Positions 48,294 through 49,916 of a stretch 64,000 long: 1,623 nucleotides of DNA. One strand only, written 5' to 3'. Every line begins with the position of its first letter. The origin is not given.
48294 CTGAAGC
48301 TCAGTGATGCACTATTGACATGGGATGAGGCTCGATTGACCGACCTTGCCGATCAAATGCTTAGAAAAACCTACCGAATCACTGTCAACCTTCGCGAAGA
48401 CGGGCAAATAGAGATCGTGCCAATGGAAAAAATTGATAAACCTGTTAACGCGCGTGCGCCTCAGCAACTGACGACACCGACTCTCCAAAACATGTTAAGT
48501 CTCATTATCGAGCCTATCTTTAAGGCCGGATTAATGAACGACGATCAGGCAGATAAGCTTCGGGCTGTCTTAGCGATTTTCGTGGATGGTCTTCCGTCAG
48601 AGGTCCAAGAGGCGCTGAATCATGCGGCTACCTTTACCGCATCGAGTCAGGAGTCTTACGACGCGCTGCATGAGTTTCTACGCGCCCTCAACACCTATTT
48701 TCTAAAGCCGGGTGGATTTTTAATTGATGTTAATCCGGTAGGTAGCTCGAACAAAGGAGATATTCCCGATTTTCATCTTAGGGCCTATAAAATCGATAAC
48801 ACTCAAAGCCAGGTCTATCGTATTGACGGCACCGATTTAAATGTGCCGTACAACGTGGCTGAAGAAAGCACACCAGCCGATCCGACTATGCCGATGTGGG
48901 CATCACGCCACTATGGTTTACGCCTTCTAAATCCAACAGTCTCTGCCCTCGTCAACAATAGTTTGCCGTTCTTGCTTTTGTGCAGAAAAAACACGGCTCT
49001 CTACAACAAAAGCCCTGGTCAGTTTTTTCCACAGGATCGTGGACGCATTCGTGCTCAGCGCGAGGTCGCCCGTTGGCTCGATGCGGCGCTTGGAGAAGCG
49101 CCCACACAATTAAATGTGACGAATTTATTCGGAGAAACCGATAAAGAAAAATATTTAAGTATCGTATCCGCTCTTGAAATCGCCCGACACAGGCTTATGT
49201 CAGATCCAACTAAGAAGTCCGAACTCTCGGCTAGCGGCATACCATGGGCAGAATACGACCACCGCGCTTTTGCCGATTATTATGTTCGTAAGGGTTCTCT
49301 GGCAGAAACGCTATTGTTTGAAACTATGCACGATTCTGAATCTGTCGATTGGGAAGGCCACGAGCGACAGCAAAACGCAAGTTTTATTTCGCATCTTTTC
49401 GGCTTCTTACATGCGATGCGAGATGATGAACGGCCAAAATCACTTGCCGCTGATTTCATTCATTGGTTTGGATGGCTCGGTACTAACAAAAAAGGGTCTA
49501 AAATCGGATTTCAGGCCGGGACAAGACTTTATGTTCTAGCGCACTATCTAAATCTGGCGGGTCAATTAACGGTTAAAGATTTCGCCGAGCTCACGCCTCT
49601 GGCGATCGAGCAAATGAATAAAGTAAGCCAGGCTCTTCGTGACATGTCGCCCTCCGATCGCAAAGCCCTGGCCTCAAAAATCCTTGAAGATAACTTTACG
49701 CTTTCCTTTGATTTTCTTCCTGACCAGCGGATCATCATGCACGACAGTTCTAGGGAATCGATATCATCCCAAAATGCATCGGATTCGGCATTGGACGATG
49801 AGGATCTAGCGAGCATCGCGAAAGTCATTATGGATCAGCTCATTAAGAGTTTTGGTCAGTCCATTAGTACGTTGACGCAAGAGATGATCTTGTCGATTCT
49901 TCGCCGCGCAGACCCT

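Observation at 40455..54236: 13.8-kb single ORF encoding a 4593-aa secreted protein built from seven tandem, previously unrecognisable ~410-510-aa modules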

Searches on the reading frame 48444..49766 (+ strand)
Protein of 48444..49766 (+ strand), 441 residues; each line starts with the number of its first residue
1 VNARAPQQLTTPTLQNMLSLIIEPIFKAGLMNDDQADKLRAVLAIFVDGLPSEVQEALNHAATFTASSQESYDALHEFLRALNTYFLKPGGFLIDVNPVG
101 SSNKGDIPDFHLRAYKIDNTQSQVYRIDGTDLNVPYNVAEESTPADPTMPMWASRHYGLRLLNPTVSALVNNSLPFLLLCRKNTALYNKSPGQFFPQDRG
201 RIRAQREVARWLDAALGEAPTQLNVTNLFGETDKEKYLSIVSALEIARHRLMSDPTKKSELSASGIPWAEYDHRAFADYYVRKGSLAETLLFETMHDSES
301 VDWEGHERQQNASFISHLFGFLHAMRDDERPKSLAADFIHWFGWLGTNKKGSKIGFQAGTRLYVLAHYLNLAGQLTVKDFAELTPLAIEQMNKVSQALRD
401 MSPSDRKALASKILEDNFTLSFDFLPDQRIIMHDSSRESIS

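Call 56: predict_structure(alignment_id=A2)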
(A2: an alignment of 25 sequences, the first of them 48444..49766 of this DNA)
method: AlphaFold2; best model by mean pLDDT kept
length: 441 residues; sequences in the alignment: 25
mean_pLDDT: 87.5   pTM: 0.88
mean pLDDT of the five models: 87.5, 87.5, 86.8, 85.2, 84.3
residues with pLDDT >= 90: 255; 70-90: 144; 50-70: 31; < 50: 11
segments of 3 or more residues with pLDDT < 50: 1-4, 438-441
pLDDT, mean of each block of 10 residues (from residue 1): 61 93 93 94 85 96 91 93 94 88 65 94 94 94 77 91 87 88 88 82 91 87 84 90 94 88 74 92 95 65 69 94 90 88 81 86 97 94 92 95 96 98 95 73 31
secondary structure, 60 per line:
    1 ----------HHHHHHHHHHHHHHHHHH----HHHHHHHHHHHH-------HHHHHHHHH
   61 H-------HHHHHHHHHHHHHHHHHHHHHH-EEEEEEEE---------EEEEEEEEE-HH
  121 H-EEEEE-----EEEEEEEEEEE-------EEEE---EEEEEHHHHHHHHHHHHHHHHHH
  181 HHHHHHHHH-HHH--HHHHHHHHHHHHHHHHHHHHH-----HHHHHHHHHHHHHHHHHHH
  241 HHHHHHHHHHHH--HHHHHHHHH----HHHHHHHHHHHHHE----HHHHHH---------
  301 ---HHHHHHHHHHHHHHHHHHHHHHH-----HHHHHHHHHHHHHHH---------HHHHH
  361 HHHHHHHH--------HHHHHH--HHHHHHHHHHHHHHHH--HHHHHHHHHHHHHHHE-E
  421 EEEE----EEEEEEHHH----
elements in order: H11-28 H33-44 H52-61 H69-90 E92-99 E109-117 E123-127 E133-143 E151-154 E158-162 H163-189 H196-216 H222-252 H255-263 H268-280 H286-291 H304-326 H332-346 H356-368 H377-382 H385-400 H403-417 E420-424 E429-434

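Call 65: search_solved_structures(query=A2, max_evalue=10, show_alignments=3)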
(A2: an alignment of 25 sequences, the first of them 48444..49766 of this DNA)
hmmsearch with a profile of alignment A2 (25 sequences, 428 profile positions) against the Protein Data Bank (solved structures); distinct sequences matched with E-value up to 10: 10.
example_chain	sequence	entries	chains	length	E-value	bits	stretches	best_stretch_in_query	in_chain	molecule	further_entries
8oyy_A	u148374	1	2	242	0.22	13.7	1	48-109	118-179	De novo designed soluble GPCR-like protein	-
9l08_A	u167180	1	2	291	0.49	12.6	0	386-404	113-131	Covalently Connected Cytochrome c555 trimer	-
7ejj_A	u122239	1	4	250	2.3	10.4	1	30-80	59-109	3-alpha-(Or 20-beta)-hydroxysteroid dehydrogenase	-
7vdo_D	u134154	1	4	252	2.4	10.3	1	30-80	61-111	3-alpha-(Or 20-beta)-hydroxysteroid dehydrogenase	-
7ejh_A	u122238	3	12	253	2.5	10.3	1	30-80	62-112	3-alpha-(Or 20-beta)-hydroxysteroid dehydrogenase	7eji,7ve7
8kcn_A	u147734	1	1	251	2.5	10.3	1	30-80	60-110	NADP-dependent (R)-specific alcohol dehydrogenase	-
7p36_A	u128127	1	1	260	2.6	10.2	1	30-80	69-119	NADPH dependent R-specific alcohol dehydrogenase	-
7p7y_A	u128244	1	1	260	2.6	10.2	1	30-80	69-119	NADPH dependent R-specific alcohol dehydrogenase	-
4rf2_A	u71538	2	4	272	2.8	10.1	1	30-80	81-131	NADPH dependent R-specific alcohol dehydrogenase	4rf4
4rf5_A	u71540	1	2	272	2.8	10.1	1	30-80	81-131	NADPH dependent R-specific alcohol dehydrogenase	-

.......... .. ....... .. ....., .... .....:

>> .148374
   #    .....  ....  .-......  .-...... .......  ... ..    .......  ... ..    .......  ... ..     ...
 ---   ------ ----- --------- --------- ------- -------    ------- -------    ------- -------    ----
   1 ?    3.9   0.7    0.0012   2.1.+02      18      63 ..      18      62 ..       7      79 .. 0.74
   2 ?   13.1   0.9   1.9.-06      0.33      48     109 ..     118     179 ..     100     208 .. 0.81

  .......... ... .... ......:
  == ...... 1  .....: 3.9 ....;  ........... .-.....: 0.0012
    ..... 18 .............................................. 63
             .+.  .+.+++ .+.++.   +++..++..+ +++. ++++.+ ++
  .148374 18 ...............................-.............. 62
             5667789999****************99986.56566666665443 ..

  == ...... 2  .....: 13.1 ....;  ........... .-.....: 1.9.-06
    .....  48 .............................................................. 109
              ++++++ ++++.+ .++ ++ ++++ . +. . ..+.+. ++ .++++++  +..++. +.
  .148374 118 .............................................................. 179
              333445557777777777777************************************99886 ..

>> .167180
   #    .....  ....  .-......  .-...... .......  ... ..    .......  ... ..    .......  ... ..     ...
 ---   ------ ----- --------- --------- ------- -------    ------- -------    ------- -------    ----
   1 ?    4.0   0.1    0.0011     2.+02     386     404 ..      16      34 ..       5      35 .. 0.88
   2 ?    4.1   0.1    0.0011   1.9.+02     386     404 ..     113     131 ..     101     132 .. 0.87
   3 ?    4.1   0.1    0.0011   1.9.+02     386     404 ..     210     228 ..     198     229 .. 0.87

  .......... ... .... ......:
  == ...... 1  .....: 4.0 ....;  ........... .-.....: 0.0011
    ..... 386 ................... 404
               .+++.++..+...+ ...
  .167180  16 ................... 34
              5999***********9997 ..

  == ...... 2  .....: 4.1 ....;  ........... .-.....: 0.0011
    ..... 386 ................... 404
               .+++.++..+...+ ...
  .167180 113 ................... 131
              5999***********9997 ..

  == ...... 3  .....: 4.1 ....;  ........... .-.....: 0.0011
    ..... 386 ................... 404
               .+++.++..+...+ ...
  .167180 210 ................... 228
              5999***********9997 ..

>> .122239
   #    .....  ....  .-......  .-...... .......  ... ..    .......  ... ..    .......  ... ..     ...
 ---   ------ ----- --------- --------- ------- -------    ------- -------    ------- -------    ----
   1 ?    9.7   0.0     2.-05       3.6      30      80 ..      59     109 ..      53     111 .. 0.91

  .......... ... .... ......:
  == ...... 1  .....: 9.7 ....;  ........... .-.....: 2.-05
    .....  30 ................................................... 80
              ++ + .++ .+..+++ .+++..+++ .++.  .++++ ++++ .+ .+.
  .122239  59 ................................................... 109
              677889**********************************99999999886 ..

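Call 66: search_protein_families(library=pfam, alignment_id=A2, max_evalue=10)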
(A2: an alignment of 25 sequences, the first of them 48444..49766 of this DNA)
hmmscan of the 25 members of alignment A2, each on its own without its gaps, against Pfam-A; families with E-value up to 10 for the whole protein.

A. member 1, window:48444-49766:+ (441 aa): 3 families
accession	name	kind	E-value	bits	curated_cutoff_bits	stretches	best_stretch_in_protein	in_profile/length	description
PF11985.13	Phage_Mu_Gp27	-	0.17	12.7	28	0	201-244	57-99/173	Bacteriophage Mu, Gp27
PF04216.18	FdhE_N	-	0.18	12.5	28.7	1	381-419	94-132/167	FdhE, N-terminal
PF00159.23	Hormone_3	-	0.25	11.8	28.7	1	71-86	12-27/36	Pancreatic hormone peptide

B. families by the number of members that match (of 25 scanned): 14 families
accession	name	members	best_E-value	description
PF00144.29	Beta-lactamase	1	0.0036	Beta-lactamase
PF09724.14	Dcc1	1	0.013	Sister chromatid cohesion protein Dcc1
PF24873.1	DUF2110_C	1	0.037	DUF2110 C-terminal domain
PF21826.1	DUF6887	1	0.045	Family of unknown function (DUF6887)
PF10982.13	DUF2789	1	0.061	Protein of unknown function (DUF2789)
PF10041.14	DUF2277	1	0.088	Uncharacterized conserved protein (DUF2277)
PF24988.1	NEW1_HB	1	0.11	NEW1 helical bundle domain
PF08020.16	DUF1706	1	0.14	Protein of unknown function (DUF1706)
PF07254.17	Cpta_toxin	1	0.14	Membrane-bound toxin component of toxin-antitoxin system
PF11985.13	Phage_Mu_Gp27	1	0.17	Bacteriophage Mu, Gp27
PF04216.18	FdhE_N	1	0.18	FdhE, N-terminal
PF24021.1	ACT_phage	1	0.21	Phage ACT-like domain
PF00159.23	Hormone_3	1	0.25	Pancreatic hormone peptide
PF14684.11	Tricorn_C1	1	1.8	Tricorn protease C1 domain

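Call 78: fold_search(model_id=the predicted structure, library=pdb)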
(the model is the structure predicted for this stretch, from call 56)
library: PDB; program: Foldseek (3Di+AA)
matches with E <= 10: 239; with E <= 0.001: 0
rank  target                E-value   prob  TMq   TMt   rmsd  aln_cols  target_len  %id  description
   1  8ikj                  9.0e-02  0.09  0.11  0.10  28.7       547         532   10  Cryo-EM structure of the inactive CD97 (released 2024-02-14)
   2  5yfb_B                1.9e-01  0.18  0.22  0.15  20.1       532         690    9  Crystal structure of a new DPP III family member (released 2018-01-03)
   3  8tao_A                1.9e-01  0.06  0.12  0.08  44.4       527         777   10  Quis and CDPPB bound active mGlu5 (released 2023-10-11)
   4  8x0b_A                2.0e-01  0.08  0.13  0.08  42.0       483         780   12  Human FL Metabotropic glutamate receptor 5, mGlu5-5M with Quisqualate and VU0424465 (released 2024-11-06)
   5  8x0e_A                2.6e-01  0.04  0.10  0.07  47.2       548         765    8  Human FL Metabotropic glutamate receptor 5, mGlu5-5M with agonist and PAM, W785A mutant (released 2024-11-06)
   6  9avl_R                2.9e-01  0.06  0.11  0.08  42.5       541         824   11  Structure of human calcium-sensing receptor in complex with Gi3 protein in nanodiscs (released 2024-04-17)
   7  9jr0_B                4.0e-01  0.05  0.11  0.08  34.1       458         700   11  GABA-DGABAB-Gi-complex (released 2025-10-22)
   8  8wgd_B                4.2e-01  0.06  0.10  0.07  26.3       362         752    9  mGlu2-4 inactive heterodimer (released 2024-11-27)
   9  3cuc_A                5.3e-01  0.08  0.12  0.17  15.8       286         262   14  CRYSTAL STRUCTURE OF A FIC DOMAIN CONTAINING SIGNALING PROTEIN (BT_2513) FROM BACTEROIDES THETAIOTAOMICRON VPI-5482 AT (released 2008-04-29)
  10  8szf_A                5.6e-01  0.06  0.13  0.08  40.7       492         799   11  Cryo-EM structure of cinacalcet-bound active-state human calcium-sensing receptor CaSR in lipid nanodiscs (released 2024-02-07)
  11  3cuc_B                5.8e-01  0.08  0.12  0.16  15.8       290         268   14  CRYSTAL STRUCTURE OF A FIC DOMAIN CONTAINING SIGNALING PROTEIN (BT_2513) FROM BACTEROIDES THETAIOTAOMICRON VPI-5482 AT (released 2008-04-29)
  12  8x0c_A                7.0e-01  0.04  0.12  0.08  31.6       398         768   11  Human FL Metabotropic glutamate receptor 5, mGlu5-5M with quisqualate and VU0424465, conformer 1 (released 2024-11-06)
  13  9uyo_B                7.7e-01  0.05  0.11  0.07  27.2       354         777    9  Cryo-EM structure of a class C GPCR (Class 1) (released 2026-03-18)
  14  8tao_B                7.7e-01  0.04  0.11  0.08  32.9       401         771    9  Quis and CDPPB bound active mGlu5 (released 2023-10-11)
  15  8x0g_A                8.1e-01  0.04  0.11  0.07  31.4       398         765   10  Human FL Metabotropic glutamate receptor 5, mGlu5-5M with quisqualate, Acc conformation (purified with PAM VU0409551 b (released 2024-11-06)
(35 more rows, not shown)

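Call 102: fold_search(model_id=the predicted structure, library=viral)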
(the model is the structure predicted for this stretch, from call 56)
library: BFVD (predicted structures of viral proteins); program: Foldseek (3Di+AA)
matches with E <= 10: 192; with E <= 0.001: 0
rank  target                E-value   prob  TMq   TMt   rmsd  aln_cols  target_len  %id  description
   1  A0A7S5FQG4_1          3.7e-01  0.14  0.12  0.08  20.1       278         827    9  Tail tape-measure protein [Bacteriophage DSS3_VP1]
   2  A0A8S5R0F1            3.9e-01  0.11  0.11  0.16  28.8       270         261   16  Uncharacterized protein (Fragment) [Myoviridae sp. ctxjh1]
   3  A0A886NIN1            4.7e-01  0.05  0.09  0.09  21.6       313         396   12  (no name in the UniProt tables at hand)
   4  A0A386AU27            5.9e-01  0.09  0.14  0.18  18.6       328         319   11  G protein-coupled receptor 6 [Elephant endotheliotropic herpesvirus 1A]
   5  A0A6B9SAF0            7.1e-01  0.04  0.11  0.08  23.0       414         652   12  RNA-dependent RNA polymerase (Fragment) [Rondonia orthonairovirus]
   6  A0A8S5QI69            7.8e-01  0.04  0.11  0.09  30.3       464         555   10  Minor tail protein [Siphoviridae sp. ctrAT9]
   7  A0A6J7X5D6            7.8e-01  0.03  0.10  0.09  24.2       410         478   10  Uncharacterized protein [uncultured Caudovirales phage]
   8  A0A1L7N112            8.6e-01  0.08  0.12  0.18  23.3       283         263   12  Uncharacterized protein [Ralstonia phage RP12]
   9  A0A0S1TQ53            9.4e-01  0.08  0.12  0.13  19.9       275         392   10  G protein-coupled receptor-6.1 [Elephant endotheliotropic herpesvirus 4]
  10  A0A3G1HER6            9.8e-01  0.05  0.09  0.10  20.7       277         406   11  Envelope protein UL43 [Human herpesvirus 3]
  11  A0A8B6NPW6            1.2e+00  0.10  0.14  0.19  19.3       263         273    6  G protein-coupled receptor 10 [Elephant endotheliotropic herpesvirus 1A]
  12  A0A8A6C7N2            1.2e+00  0.04  0.11  0.12  27.1       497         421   10  (no name in the UniProt tables at hand)
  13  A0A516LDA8            1.4e+00  0.02  0.10  0.08  30.4       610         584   11  (no name in the UniProt tables at hand)
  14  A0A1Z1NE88            1.6e+00  0.02  0.08  0.10  27.5       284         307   13  Protein G49 [Common bottlenose dolphin gammaherpesvirus 1 strain Sarasota]
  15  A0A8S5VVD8            1.6e+00  0.02  0.08  0.05  61.2       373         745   11  GDSL like Lipase Acylhydrolase [Ackermannviridae sp.]
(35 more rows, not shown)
